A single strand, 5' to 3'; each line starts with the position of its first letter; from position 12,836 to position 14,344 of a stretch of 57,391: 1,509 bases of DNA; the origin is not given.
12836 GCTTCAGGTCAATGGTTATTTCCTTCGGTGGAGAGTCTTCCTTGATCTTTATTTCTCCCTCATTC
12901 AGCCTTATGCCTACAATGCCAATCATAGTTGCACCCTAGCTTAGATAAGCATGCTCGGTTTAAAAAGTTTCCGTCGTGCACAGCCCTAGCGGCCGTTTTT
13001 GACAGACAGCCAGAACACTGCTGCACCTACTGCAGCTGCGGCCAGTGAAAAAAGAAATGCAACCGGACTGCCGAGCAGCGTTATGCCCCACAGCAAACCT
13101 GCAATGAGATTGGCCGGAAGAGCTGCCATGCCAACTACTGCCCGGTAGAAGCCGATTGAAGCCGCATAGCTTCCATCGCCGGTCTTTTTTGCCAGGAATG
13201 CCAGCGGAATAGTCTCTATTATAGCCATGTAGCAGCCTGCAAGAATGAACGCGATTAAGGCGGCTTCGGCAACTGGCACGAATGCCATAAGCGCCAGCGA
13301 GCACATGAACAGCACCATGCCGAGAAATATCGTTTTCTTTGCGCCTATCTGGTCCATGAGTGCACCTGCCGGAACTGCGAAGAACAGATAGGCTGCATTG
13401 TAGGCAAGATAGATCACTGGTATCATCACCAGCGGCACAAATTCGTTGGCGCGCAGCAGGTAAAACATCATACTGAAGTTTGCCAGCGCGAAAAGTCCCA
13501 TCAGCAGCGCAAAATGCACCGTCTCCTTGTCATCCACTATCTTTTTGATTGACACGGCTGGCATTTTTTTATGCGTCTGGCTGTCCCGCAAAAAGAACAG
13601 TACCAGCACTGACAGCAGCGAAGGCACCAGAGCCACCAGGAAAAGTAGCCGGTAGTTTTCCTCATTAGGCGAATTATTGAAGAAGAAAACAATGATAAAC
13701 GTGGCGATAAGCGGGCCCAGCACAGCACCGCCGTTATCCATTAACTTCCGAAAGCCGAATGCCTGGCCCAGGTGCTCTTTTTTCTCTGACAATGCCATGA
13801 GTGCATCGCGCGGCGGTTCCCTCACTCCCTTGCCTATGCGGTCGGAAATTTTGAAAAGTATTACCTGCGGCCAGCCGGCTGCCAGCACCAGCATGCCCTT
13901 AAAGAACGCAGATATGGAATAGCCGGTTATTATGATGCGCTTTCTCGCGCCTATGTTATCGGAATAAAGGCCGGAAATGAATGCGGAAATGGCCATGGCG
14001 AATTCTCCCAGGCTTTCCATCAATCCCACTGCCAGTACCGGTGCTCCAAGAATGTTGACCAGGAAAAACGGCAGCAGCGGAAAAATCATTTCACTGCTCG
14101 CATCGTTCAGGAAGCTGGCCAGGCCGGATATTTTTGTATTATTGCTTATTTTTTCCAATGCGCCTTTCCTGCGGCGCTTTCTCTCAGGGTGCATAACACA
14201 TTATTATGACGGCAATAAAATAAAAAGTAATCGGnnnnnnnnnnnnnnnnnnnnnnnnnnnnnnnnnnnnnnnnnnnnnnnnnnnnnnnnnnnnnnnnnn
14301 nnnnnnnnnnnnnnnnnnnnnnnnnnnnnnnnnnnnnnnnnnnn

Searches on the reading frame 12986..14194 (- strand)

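Call 9: search_protein_families(library=pfam, proteins=[window:12986-14194:-], max_evalue=0.01)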
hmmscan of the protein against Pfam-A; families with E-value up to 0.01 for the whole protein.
window:12986-14194:- (402 aa): 2 families
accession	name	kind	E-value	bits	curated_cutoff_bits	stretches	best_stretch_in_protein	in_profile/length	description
PF07690.21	MFS_1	-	3.3e-35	122.1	33.4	2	25-246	3-225/347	Major Facilitator Superfamily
PF00083.30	Sugar_tr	-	0.00052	19.4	22.3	1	56-205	48-194/452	Sugar (and other) transporter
